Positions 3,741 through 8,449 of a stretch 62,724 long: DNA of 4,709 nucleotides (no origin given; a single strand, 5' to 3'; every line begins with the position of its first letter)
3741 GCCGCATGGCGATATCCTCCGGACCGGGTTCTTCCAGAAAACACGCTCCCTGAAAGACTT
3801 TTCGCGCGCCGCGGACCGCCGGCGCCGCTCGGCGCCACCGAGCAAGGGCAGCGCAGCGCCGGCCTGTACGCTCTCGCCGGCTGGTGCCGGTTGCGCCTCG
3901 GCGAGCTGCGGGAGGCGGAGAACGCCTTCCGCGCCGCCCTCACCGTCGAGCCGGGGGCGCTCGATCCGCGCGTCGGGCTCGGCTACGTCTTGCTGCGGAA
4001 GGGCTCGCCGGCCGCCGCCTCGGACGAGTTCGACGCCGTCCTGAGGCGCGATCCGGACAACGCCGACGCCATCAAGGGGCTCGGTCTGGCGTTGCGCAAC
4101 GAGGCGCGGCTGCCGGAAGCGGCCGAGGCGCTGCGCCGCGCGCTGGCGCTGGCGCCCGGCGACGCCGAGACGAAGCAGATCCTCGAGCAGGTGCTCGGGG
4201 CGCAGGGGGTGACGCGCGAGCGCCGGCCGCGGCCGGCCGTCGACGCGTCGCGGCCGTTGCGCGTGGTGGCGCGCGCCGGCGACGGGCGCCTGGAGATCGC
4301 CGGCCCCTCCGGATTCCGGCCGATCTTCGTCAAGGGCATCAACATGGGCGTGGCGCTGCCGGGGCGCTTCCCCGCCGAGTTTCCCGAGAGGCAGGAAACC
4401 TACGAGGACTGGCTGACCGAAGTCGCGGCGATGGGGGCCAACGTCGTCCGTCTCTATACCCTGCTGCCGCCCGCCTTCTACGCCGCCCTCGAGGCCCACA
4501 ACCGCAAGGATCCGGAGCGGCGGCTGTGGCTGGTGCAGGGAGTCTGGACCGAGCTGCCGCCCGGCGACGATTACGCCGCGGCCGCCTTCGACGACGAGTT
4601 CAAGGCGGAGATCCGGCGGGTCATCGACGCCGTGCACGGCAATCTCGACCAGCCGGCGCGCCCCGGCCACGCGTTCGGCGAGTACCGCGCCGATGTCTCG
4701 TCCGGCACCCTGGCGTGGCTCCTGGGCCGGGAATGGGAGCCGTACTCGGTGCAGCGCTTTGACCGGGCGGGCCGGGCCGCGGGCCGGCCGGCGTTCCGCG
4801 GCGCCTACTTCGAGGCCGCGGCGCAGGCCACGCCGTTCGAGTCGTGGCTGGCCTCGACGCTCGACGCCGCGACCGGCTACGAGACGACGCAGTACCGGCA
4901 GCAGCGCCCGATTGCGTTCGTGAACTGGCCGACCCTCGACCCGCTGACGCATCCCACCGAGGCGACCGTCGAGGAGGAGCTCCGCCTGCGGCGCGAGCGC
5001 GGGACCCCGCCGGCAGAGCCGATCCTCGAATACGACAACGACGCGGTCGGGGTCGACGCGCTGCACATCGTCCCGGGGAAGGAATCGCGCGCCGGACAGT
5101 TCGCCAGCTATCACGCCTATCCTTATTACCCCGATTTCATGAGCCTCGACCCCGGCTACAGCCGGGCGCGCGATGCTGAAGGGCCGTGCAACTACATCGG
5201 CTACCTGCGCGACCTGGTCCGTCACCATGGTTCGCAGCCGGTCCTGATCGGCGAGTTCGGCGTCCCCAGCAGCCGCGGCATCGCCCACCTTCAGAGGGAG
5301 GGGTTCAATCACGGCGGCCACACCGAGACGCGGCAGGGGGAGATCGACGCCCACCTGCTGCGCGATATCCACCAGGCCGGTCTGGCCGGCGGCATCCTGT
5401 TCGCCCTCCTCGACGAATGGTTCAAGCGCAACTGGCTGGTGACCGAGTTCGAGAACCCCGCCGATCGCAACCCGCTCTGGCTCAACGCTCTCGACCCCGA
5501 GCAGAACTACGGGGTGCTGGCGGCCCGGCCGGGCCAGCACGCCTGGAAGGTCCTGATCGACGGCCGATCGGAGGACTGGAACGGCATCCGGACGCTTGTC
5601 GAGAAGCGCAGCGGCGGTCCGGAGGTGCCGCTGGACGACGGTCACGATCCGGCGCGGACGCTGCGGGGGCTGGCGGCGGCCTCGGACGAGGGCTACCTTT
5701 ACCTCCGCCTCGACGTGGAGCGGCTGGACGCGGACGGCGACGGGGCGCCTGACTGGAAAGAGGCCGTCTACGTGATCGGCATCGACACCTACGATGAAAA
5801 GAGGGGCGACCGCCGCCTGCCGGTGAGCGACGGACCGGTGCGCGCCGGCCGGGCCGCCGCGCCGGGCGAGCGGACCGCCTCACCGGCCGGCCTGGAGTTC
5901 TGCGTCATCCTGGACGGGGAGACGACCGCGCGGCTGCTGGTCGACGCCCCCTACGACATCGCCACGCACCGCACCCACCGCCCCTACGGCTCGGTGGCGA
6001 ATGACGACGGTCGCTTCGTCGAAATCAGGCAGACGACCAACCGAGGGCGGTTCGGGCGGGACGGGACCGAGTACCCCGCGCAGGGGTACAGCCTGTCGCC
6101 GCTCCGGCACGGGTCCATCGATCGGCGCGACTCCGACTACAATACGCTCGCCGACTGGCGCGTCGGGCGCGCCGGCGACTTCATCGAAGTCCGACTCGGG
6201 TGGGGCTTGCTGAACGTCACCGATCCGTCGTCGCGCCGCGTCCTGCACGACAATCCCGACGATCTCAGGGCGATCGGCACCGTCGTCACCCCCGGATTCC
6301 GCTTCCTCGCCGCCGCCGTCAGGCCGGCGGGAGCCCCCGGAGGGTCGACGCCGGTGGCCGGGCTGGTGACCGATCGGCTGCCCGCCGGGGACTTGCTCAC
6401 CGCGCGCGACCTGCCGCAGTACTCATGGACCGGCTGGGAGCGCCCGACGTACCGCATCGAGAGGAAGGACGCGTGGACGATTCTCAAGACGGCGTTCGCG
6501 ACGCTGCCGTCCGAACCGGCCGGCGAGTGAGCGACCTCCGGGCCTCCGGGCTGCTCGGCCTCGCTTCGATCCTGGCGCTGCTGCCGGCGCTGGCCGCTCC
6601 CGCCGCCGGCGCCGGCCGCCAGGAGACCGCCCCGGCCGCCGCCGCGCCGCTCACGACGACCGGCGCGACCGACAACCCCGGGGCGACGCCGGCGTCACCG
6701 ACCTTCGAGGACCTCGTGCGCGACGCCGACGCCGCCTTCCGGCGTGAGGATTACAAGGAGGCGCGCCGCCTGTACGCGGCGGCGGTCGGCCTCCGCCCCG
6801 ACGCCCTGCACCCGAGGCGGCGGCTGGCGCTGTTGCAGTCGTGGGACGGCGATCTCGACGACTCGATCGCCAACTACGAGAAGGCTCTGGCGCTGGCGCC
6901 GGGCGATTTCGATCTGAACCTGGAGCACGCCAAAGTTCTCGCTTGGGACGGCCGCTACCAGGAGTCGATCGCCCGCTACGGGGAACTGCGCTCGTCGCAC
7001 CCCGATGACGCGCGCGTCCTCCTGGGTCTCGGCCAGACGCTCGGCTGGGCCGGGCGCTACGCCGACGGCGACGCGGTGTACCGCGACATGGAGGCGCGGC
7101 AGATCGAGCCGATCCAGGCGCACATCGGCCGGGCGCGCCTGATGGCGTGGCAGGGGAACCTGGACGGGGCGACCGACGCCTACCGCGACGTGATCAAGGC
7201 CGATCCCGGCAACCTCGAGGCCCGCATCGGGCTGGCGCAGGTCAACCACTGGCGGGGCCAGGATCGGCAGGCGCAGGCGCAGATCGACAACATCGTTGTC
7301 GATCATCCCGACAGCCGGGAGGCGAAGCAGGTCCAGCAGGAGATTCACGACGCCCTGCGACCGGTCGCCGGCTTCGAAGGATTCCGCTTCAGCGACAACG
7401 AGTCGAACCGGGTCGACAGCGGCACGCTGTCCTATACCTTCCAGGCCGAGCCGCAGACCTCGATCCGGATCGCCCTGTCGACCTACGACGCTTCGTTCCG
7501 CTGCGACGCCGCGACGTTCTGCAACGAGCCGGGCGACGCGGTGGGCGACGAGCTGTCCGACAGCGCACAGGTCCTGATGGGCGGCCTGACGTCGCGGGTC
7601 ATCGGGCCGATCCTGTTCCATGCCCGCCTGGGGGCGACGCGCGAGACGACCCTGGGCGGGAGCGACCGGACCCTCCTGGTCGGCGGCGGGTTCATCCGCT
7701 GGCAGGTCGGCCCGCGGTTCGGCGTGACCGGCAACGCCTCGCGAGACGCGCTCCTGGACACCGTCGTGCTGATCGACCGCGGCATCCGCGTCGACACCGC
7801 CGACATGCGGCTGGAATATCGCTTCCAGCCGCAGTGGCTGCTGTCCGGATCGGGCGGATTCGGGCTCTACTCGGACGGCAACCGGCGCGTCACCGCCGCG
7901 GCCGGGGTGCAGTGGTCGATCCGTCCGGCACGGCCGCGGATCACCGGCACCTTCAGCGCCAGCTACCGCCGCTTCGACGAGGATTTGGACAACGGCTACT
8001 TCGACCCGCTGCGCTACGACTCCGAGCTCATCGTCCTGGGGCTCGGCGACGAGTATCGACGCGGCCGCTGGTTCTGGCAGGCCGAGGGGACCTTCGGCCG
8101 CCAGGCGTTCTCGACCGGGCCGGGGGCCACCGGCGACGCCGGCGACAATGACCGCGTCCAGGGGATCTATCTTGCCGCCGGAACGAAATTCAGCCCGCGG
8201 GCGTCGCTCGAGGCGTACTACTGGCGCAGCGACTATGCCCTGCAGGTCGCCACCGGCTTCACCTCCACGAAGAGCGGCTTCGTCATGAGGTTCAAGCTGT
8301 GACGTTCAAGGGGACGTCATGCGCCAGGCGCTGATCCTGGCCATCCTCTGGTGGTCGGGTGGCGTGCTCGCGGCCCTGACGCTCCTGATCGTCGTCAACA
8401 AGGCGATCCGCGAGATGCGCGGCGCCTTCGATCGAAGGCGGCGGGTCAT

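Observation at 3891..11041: Four-gene synthase-dependent exopolysaccharide operon with non-canonical accessory proteins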

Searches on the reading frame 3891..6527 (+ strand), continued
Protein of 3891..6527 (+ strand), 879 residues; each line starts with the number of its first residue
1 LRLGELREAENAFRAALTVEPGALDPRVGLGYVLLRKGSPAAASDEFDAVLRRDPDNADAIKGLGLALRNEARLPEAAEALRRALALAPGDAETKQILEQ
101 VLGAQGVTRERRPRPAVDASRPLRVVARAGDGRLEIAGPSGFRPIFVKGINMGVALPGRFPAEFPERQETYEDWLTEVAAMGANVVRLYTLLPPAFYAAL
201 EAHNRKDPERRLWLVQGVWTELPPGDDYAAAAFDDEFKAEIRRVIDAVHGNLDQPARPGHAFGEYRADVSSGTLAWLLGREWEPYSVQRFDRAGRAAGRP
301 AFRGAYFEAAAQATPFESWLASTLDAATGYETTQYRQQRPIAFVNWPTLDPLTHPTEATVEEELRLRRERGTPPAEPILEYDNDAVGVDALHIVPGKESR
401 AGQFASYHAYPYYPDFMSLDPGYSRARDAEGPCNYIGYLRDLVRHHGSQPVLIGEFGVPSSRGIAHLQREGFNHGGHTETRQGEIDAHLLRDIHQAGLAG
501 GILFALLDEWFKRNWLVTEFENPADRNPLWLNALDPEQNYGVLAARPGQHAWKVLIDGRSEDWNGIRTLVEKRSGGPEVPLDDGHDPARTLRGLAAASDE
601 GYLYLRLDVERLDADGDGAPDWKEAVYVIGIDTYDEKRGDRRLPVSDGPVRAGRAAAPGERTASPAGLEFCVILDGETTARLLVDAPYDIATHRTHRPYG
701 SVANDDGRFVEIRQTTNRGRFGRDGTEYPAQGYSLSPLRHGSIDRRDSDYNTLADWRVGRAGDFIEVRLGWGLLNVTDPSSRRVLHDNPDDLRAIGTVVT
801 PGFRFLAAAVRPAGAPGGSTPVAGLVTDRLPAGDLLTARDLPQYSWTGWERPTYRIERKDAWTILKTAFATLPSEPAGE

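Call 52: fold_search(model_id=the predicted structure, library=pdb)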
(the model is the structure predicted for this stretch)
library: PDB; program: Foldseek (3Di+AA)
matches with E <= 10: 1421; with E <= 0.001: 136
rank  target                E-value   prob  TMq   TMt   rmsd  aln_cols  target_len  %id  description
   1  9g5g_A                1.8e-10  1.00  0.30  0.42  25.3       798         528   11  Glycoside Hydrolase Family 157 from Labilibaculum antarcticum (LaGH157) in complex with Laminaribiose (released 2025-05-21)
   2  9g4n_C                3.5e-10  1.00  0.32  0.46  24.6       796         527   12  Glycoside Hydrolase Family 157 from Labilibaculum antarcticum (LaGH157) E224A mutant in complex with Laminaritriose an (released 2025-05-21)
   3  9g4n_B                3.7e-10  1.00  0.32  0.46  24.6       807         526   11  Glycoside Hydrolase Family 157 from Labilibaculum antarcticum (LaGH157) E224A mutant in complex with Laminaritriose an (released 2025-05-21)
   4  9fz9_A                5.8e-10  1.00  0.32  0.45  24.6       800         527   11  Glycoside Hydrolase Family 157 from Labilibaculum antarcticum, wild type SeMet derivative (LaGH157) (released 2025-07-16)
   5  9fz9_C                9.2e-10  1.00  0.32  0.45  24.0       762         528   10  Glycoside Hydrolase Family 157 from Labilibaculum antarcticum, wild type SeMet derivative (LaGH157) (released 2025-07-16)
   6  9g4n_A                3.3e-09  1.00  0.31  0.44  21.4       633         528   12  Glycoside Hydrolase Family 157 from Labilibaculum antarcticum (LaGH157) E224A mutant in complex with Laminaritriose an (released 2025-05-21)
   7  4nrr_A                5.9e-08  1.00  0.21  0.34  11.9       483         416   11  Crystal Structure of Glycoside Hydrolase Family 5 Mannosidase (E202A mutant) from Rhizomucor miehei in complex with ma (released 2014-11-19)
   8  4jkl_A                6.2e-08  1.00  0.26  0.32   6.4       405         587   12  Crystal Structure of Streptococcus agalactiae beta-glucuronidase in space group P21212 (released 2014-09-17)
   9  6d50_A                1.5e-07  1.00  0.27  0.25  15.1       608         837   10  Bacteroides uniforms beta-glucuronidase 2 bound to D-glucaro-1,5-lactone (released 2018-10-17)
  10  4nrr_B                2.0e-07  1.00  0.23  0.39   9.7       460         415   10  Crystal Structure of Glycoside Hydrolase Family 5 Mannosidase (E202A mutant) from Rhizomucor miehei in complex with ma (released 2014-11-19)
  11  5uj6_A                2.1e-07  1.00  0.26  0.24  15.4       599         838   10  Crystal Structure of Bacteroides Uniformis beta-glucuronidase (released 2017-06-28)
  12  5uj6_B                2.3e-07  1.00  0.28  0.25  14.9       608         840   10  Crystal Structure of Bacteroides Uniformis beta-glucuronidase (released 2017-06-28)
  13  8dhl_B                3.3e-07  1.00  0.27  0.25  17.6       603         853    9  Tannerella forsythia beta-glucuronidase (L2) (released 2023-05-17)
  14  6ncx_A                3.5e-07  1.00  0.26  0.36   5.6       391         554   12  Crystal structure of GH2 beta-galacturonidase from Eisenbergiella tayi bound to galacturonate (released 2019-02-20)
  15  6d89_A                3.5e-07  1.00  0.25  0.32   8.0       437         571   12  Bacteroides uniformis beta-glucuronidase 1 with N-terminal loop deletion (released 2018-10-17)
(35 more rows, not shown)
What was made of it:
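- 3831..6530 (+): Gene 1 main ORF: TPR repeats, a clan GH-A-like (beta/alpha)8 hydrolase domain and C-terminal beta-sandwich domains. The ORF tool starts it at TTG 3891. Foldseek matches GH157, GH5 and GH2 at E 2e-10 to 1e-5 with 10-12% identity (call 52).
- On Pga (PNAG) system: The gene 1 fold is GH157/GH5/GH2-like (call 52).
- On Clan GH-A glycoside hydrolases: Foldseek reports probability 1.00 to GH157, GH5 and GH2 structures (call 52).
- The hydrolase's nearest folds include beta-glucanases (call 52).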

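Call 55: find_encoding_contigs(protein=P0121, flank=1500, max_places=4)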
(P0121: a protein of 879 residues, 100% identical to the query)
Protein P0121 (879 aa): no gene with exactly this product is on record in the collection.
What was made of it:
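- Tried and rejected: The window's own gene 1 product is not on record (call 55).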

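Call 87: search_protein_families(library=pfam, proteins=[L026:2825-4585:-, L026:4573-5319:-, L026:6557-8962:-, L026:13826-15388:-, L026:15391-15933:-, L026:15936-16616:-, L026:16784-17590:-, L026:17948-18778:-, L026:18788-19792:-, L026:20358-21497:+], max_evalue=0.0001)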
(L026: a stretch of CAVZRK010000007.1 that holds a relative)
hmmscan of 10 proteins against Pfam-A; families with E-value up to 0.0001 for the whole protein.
L026:2825-4585:- (587 aa): 2 families
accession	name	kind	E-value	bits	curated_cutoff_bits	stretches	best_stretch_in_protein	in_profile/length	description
PF02540.23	NAD_synthase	-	2.2e-63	214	21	1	330-567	5-242/242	NAD synthase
PF00795.27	CN_hydrolase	-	5e-26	92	23.2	1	2-263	1-255/256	Carbon-nitrogen hydrolase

L026:4573-5319:- (249 aa): 0 families

L026:6557-8962:- (802 aa): 1 family
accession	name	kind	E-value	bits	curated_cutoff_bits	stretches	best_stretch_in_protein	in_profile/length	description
PF14326.11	DUF4384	-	6e-10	39.5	27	1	32-110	2-80/81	Domain of unknown function (DUF4384)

L026:13826-15388:- (521 aa): 1 family
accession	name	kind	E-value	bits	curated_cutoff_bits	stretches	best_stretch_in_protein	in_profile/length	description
PF01566.24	Nramp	-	3.4e-39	135.3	29.8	1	1-124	121-242/357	Natural resistance-associated macrophage protein-like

L026:15391-15933:- (181 aa): 1 family
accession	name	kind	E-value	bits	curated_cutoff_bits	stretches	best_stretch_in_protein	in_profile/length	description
PF01566.24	Nramp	-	4.9e-13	49.3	29.8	1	62-101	1-40/357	Natural resistance-associated macrophage protein-like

L026:15936-16616:- (227 aa): 3 families
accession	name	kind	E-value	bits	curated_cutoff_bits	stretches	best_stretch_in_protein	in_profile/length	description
PF02742.21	Fe_dep_repr_C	-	4.8e-30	103.8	27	1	70-138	1-69/70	Iron dependent repressor, metal binding and dimerisation domain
PF01325.25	Fe_dep_repress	-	1.9e-19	70.1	26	1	9-67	2-60/60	Iron dependent repressor, N-terminal DNA binding domain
PF04023.20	FeoA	-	9.9e-15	54.8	23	1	151-217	2-68/74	FeoA domain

L026:16784-17590:- (269 aa): 1 family
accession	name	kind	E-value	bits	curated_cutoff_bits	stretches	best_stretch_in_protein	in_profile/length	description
PF00293.34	NUDIX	-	1e-12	48.6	21.1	1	106-225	3-121/134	NUDIX domain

L026:17948-18778:- (277 aa): 5 families
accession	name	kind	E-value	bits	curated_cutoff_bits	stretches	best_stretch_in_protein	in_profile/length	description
PF00561.26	Abhydrolase_1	-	1.6e-13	51.3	25.8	1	31-154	1-110/245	alpha/beta hydrolase fold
PF12146.15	Hydrolase_4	-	2.7e-13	50.2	27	1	29-156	3-120/239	Serine aminopeptidase, S33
PF01738.24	DLH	-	7.6e-11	42.4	21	0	29-145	12-128/217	Dienelactone hydrolase family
PF00326.27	Peptidase_S9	-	1.4e-07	31.6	22.6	1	55-249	10-190/213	Prolyl oligopeptidase family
PF02129.25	Peptidase_S15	-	9.3e-05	22.7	23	0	53-154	46-136/262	X-Pro dipeptidyl-peptidase (S15 family)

L026:18788-19792:- (335 aa): 2 families
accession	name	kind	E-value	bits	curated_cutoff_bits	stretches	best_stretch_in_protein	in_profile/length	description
PF02016.21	Peptidase_S66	-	1.2e-37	129.2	25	1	33-150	1-121/121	LD-carboxypeptidase N-terminal domain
PF17676.7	Peptidase_S66C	-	2.9e-37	128.4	23.7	1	204-320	1-120/120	LD-carboxypeptidase C-terminal domain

L026:20358-21497:+ (380 aa): 4 families
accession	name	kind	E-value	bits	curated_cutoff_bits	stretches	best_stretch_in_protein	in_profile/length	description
PF00535.33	Glycos_transf_2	-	7.4e-30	104.5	23.3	1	42-211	1-163/168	Glycosyl transferase family 2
PF13641.12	Glyco_tranf_2_3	-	5.8e-15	56.4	27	1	41-245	3-204/230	Glycosyltransferase like family 2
PF13506.12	Glyco_transf_21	-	6.3e-14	52.3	21.7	1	110-239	17-141/174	Glycosyl transferase family 21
PF10111.15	Glyco_tranf_2_2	-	3.1e-05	24.1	27.3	1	42-141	1-99/276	Glycosyltransferase like family 2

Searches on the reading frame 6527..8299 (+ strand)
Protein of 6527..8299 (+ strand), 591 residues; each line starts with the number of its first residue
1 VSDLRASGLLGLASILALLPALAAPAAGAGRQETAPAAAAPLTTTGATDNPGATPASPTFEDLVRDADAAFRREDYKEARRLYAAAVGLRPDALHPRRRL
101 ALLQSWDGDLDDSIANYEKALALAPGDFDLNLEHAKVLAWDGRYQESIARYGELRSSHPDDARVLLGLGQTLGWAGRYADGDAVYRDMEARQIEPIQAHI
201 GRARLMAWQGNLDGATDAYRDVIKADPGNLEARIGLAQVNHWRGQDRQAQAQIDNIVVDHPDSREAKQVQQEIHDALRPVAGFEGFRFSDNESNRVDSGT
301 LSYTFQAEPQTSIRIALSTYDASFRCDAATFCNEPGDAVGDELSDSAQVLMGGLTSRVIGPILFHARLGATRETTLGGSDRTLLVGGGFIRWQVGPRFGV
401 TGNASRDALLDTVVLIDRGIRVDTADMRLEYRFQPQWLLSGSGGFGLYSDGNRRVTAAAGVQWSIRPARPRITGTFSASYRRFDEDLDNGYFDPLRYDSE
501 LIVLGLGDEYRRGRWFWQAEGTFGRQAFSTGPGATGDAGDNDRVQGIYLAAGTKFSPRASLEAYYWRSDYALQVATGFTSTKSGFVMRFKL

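Call 10: search_protein_families(library=pfam, proteins=[window:6527-8299:+], max_evalue=0.01)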
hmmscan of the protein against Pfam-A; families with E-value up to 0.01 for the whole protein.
window:6527-8299:+ (591 aa): 13 families
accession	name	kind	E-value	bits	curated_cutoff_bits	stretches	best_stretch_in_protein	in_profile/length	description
PF14559.12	TPR_19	-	7.6e-19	68.2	25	2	209-272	4-67/68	Tetratricopeptide repeat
PF13428.12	TPR_14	-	2.1e-13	49.9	23.5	1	198-239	3-44/44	Tetratricopeptide repeat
PF24575.1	TPR_Slam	-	6.6e-12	46.2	35.2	1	184-252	37-103/104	Surface lipoprotein assembly modifier, N-terminal TPR repeats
PF13414.12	TPR_11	-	5.4e-11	42.4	26.8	0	108-137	8-37/42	TPR repeat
PF07719.23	TPR_2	-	2e-10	40.4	27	0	99-127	6-34/34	Tetratricopeptide repeat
PF13174.12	TPR_6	-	1.6e-07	31.9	26.3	0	202-228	6-32/33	Tetratricopeptide repeat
PF00515.34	TPR_1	-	1.7e-07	31.2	27.8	0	99-126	6-33/34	Tetratricopeptide repeat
PF14561.12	TPR_20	-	8.8e-06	26.4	25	0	216-263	8-55/90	Tetratricopeptide repeat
PF23914.1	TPR_CcmH_CycH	-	1.3e-05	25.5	42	0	108-188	64-147/158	Cytochrome c-type biogenesis protein H TPR domain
PF13432.12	TPR_16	-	1.8e-05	25.5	32.7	1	67-127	4-64/65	Tetratricopeptide repeat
PF13424.12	TPR_12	-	3.7e-05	24.3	30.1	0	67-124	10-75/77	Tetratricopeptide repeat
PF13181.12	TPR_8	-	0.00025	21.4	25.7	0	108-126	15-33/34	Tetratricopeptide repeat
PF13431.12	TPR_17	-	0.00027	21.4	24.4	0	218-250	1-33/34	Tetratricopeptide repeat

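Call 11: search_protein_families(library=ncbifam, proteins=[window:6527-8299:+], max_evalue=0.01)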
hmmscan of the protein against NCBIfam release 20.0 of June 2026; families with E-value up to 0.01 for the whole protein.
window:6527-8299:+ (591 aa): 12 families
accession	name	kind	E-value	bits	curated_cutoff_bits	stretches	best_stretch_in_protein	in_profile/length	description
TIGR02917.1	PEP_TPR_lipo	equivalog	3.5e-17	61.6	312.2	1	67-273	472-678/899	XrtA/PEP-CTERM system TPR-repeat protein PrsT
TIGR03939.1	PGA_TPR_OMP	equivalog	4.4e-17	61.6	366.65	3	197-273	396-472/800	poly-beta-1,6 N-acetyl-D-glucosamine export porin PgaA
NF040959.1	MamA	equivalog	3.5e-07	29.9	200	0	133-255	42-164/204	magnetosome protein MamA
NF007468.0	PRK10049.1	equivalog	9.1e-06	24.1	1043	0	173-267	78-172/817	poly-beta-1,6 N-acetyl-D-glucosamine export porin PgaA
NF033920.0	C39_PA2778_fam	equivalog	5.3e-05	22.8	150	0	177-255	171-249/255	PA2778 family cysteine peptidase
NF008520.0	PRK11447.1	equivalog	0.0002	19.3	858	0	209-263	616-670/1157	cellulose synthase complex outer membrane protein BcsC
NF033758.1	gliding_GltE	equivalog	0.00021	20.4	225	0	176-268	100-192/411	adventurous gliding motility TPR repeat lipoprotein GltE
TIGR02521.1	type_IV_pilW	equivalog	0.00026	20.6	154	0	207-266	146-205/234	type IV pilus biogenesis/stability protein PilW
TIGR02795.1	tol_pal_ybgF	equivalog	0.00042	20.9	90.1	0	203-272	46-118/119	tol-pal system protein YbgF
NF042912.1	Amuc_1098_fam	equivalog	0.00043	18.4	750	1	62-243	43-202/805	Amuc_1098 family type IV pilus outer membrane protein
TIGR02552.1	LcrH_SycD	equivalog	0.002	17.9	104.8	0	176-277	32-133/136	SycD/LcrH family type III secretion system chaperone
NF033762.1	social_mot_Tgl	equivalog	0.0032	16.8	225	0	70-121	78-127/252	social motility TPR repeat lipoprotein Tgl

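Call 58: search_solved_structures(query=A4, max_evalue=1)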
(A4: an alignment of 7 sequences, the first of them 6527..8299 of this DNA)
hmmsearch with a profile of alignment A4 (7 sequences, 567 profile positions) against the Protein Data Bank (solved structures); distinct sequences matched with E-value up to 1: 288 (the best 60 are shown).
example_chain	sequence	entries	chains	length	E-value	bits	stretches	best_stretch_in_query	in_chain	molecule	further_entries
9qhb_A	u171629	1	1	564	2.5e-52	181.5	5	45-213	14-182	Engineered tetratricopeptide repeat protein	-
7yeh_B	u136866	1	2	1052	1.2e-43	152.8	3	44-216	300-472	UDP-N-acetylglucosamine--peptide N-acetylglucosaminyltransferase 110 kDa subunit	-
7yea_A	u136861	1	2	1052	2.2e-43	151.9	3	48-216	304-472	UDP-N-acetylglucosamine--peptide N-acetylglucosaminyltransferase 110 kDa subunit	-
7ntf_A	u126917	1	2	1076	2.8e-43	151.6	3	48-216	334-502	Isoform 1 of UDP-N-acetylglucosamine--peptide N-acetylglucosaminyltransferase 110 kDa subu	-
8bu0_A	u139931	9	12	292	5.1e-33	117.7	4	46-111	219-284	Consensus tetratricopeptide repeat protein | Crystal structure of an 8-repeat consensus TPR superhelix with Zinc. | Monomer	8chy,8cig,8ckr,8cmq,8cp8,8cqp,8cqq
1w3b_A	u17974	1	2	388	1.9e-32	115.9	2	53-214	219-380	UDP-N-ACETYLGLUCOSAMINE--PEPTIDE N-ACETYLGLUCOSAMINYLTRANSFERASE 110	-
6eou_A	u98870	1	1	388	3.4e-32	115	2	53-214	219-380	UDP-N-acetylglucosamine--peptide N-acetylglucosaminyltransferase 110 kDa subunit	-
9qhc_A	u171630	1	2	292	7.8e-28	100.6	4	46-108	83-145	Engineered tetratricopeptide repeat protein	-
7y4i_A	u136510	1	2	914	2.2e-24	89.2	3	143-259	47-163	Probable UDP-N-acetylglucosamine--peptide N-acetylglucosaminyltransferase SPINDLY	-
8dtf_A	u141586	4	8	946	2.5e-24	89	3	143-259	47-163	Probable UDP-N-acetylglucosamine--peptide N-acetylglucosaminyltransferase SPINDLY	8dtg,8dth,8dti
7obi_A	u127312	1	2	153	4.9e-23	84.8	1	71-221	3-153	CTPR-rv4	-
8bda_E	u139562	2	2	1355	5.2e-22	81.4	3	128-239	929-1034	Intraflagellar transport protein 139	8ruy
9eh1_Q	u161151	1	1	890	5.3e-19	71.5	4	35-176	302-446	RNA polymerase-associated protein CTR9 homolog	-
1na0_A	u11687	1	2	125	1.1e-18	70.5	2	46-111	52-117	designed protein CTPR3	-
9gzg_A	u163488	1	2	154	2.5e-18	69.2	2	49-111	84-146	Engineered CTPR protein with glutamic acids for conductivity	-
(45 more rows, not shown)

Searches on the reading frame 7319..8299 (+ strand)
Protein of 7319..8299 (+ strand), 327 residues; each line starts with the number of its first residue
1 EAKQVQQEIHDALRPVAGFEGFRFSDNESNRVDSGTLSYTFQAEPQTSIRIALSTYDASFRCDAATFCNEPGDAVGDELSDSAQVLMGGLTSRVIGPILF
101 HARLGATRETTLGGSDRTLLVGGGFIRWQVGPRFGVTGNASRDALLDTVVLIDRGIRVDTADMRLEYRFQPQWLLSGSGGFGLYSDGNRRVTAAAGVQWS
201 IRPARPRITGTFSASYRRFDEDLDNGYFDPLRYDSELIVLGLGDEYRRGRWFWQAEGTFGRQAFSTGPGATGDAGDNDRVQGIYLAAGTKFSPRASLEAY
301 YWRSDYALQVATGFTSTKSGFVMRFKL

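Call 66: search_protein_families(library=pfam, proteins=[window:7319-8299:+], max_evalue=10)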
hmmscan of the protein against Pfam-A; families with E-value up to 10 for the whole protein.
seq(327 aa): 0 families
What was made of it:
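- The window's own barrel domain has no Pfam hit (call 66).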
